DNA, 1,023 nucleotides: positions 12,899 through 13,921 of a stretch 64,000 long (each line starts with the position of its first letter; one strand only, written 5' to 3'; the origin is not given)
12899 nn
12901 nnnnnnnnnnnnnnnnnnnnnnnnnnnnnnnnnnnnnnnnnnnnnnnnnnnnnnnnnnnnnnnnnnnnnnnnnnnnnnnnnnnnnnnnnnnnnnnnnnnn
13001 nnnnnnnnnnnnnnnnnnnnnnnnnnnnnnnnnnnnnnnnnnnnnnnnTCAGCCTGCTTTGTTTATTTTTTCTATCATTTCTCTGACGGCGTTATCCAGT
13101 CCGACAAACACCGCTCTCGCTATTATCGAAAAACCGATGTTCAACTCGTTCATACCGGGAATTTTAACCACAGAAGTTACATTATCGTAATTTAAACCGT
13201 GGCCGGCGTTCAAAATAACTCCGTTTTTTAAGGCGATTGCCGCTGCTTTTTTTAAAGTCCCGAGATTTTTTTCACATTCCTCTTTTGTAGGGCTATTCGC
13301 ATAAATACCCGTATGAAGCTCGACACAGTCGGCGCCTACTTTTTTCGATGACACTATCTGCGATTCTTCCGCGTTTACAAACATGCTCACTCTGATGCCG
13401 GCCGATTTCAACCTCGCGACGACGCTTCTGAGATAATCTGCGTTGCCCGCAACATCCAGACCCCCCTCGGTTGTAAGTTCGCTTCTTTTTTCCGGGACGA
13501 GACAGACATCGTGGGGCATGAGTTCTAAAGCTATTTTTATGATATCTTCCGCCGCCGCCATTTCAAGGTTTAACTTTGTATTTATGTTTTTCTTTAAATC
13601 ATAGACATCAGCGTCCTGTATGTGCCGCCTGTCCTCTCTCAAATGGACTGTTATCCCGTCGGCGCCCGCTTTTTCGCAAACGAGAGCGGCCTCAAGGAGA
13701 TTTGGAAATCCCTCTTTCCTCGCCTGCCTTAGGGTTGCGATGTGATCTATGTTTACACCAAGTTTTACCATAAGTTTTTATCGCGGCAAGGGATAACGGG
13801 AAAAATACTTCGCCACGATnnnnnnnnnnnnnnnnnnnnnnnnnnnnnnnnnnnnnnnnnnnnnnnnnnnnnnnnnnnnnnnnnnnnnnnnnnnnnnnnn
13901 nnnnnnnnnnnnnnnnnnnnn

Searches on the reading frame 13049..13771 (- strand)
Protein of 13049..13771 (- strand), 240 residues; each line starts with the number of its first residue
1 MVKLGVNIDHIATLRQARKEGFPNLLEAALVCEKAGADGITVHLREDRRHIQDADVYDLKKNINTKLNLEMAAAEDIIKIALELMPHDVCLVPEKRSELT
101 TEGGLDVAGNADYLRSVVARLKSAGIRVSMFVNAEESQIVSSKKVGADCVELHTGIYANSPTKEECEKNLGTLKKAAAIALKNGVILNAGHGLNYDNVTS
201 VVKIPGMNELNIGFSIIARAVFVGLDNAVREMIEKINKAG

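Call 6: search_protein_families(library=pfam, proteins=[window:13049-13771:-])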
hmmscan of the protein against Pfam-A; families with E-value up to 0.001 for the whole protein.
window:13049-13771:- (240 aa): 1 family
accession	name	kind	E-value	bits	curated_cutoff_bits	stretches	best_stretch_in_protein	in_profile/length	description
PF03740.19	PdxJ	-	6e-99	330.4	24.5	1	3-235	1-233/234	Pyridoxal phosphate biosynthesis protein PdxJ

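Call 11: find_encoding_contigs(protein=window:13049-13771:-, flank=10000, max_places=10)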
Protein window:13049-13771:- (240 aa): no gene with exactly this product is on record in the collection.

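Call 22: find_homologous_proteins(query=window:13049-13771:-, max_evalue=1e-40)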
Query window:13049-13771:- (240 aa): 7998 proteins with E <= 1e-40 among 8000 candidates; the best 120 are listed.
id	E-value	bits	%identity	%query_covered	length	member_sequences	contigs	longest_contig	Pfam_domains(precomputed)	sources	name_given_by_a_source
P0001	2.6e-149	513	100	100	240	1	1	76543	PF03740.20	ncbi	-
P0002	2.8e-109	382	73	100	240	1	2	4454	PF03740.20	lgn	-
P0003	7.2e-108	377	74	97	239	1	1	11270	PF03740.20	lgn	-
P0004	2.8e-101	356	70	97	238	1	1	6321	PF03740.20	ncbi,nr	ncbi:MAG: pyridoxine 5'-phosphate synthase [Endomicrobiia bacterium]|nr:pyridoxine 5'-phosphate synt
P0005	5.9e-101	355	72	97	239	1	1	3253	PF03740.20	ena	-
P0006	8.1e-101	354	70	97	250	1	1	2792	PF03740.20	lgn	-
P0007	1.2e-100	354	72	97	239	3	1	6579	PF03740.20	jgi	-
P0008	1.5e-100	353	69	97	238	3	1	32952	PF03740.20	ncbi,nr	ncbi:MAG: pyridoxine 5'-phosphate synthase [Elusimicrobia bacterium HGW-Elusimicrobia-1]|nr:MAG: pyr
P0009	4.1e-100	352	69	97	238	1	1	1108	PF03740.20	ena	-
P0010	1.7e-97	343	69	97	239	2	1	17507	PF03740.20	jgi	-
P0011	3.6e-95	336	67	99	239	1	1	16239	PF03740.20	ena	-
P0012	7.0e-94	331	66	99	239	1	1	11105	PF03740.20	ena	-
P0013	1.7e-92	327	64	97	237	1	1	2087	PF03740.20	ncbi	ncbi:MAG: pyridoxine 5'-phosphate synthase [Endomicrobiia bacterium]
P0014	2.8e-92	326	66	97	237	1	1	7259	PF03740.20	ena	-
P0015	2.9e-92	326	66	99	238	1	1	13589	PF03740.20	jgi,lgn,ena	-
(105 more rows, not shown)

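Call 24: find_encoding_contigs(protein=P0001, flank=10000, max_places=3)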
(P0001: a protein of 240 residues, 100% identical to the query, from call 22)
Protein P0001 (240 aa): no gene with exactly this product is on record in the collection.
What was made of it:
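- Tried and rejected: Exact look-up of the window's PdxJ, and of the identical P0001, to retrieve the source contig: not on record (calls 11, 24).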

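Call 25: find_encoding_contigs(protein=P0003, flank=5000, max_places=3)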
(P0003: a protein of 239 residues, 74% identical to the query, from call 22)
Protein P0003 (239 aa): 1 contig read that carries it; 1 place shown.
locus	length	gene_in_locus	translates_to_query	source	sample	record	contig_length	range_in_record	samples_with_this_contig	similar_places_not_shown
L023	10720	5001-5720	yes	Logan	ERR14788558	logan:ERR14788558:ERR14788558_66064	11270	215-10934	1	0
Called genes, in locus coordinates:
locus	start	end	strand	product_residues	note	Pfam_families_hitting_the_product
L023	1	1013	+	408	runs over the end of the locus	?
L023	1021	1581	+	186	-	PF01227:GTP_cyclohydroI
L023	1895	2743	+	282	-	PF00809:Pterin_bind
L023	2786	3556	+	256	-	PF19293:CdaA_N, PF02457:DAC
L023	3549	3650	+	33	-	-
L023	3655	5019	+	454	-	PF02878:PGM_PMM_I, PF02879:PGM_PMM_II, PF02880:PGM_PMM_III, PF00408:PGM_PMM_IV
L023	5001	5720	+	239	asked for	PF03740:PdxJ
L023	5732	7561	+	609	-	PF13230:GATase_4 (weak), PF13522:GATase_6, PF13537:GATase_7, PF01380:SIS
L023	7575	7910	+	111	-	PF01648:ACPS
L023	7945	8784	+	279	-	PF01256:Carb_kinase, PF08543:Phos_pyr_kin (faint), PF02110:HK (weak)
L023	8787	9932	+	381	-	PF01546:Peptidase_M20, PF07687:M20_dimer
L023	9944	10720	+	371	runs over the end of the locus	?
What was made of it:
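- On Correia-like RNase III-processed MITE (functional analogy only): Co-transcription is inferred from the operon structure of relatives (call 25).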

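Call 26: find_encoding_contigs(protein=P0002, flank=5000, max_places=3)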
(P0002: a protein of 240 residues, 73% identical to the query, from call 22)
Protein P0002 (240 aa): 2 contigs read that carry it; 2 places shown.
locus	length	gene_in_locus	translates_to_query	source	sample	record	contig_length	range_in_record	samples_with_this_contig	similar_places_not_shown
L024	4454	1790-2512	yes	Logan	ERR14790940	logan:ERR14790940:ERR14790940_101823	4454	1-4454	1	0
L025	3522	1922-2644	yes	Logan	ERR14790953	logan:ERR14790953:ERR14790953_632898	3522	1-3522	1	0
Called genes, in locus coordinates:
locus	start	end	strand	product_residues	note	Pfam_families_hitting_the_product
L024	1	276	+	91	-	?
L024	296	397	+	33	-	-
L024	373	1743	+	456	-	PF02878:PGM_PMM_I, PF02879:PGM_PMM_II, PF02880:PGM_PMM_III, PF00408:PGM_PMM_IV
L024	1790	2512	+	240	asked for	PF03740:PdxJ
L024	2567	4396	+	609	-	PF13522:GATase_6, PF13537:GATase_7, PF01380:SIS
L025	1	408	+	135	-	?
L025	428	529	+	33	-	-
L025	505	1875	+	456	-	PF02878:PGM_PMM_I, PF02879:PGM_PMM_II, PF02880:PGM_PMM_III, PF00408:PGM_PMM_IV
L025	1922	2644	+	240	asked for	PF03740:PdxJ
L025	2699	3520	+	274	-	?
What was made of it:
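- (5) Empty site: the closest syntenic relatives (PdxJ 73-74% identical) have spacers of 11 nt (L023) and 54 nt (L024, L025) (calls 25, 26).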
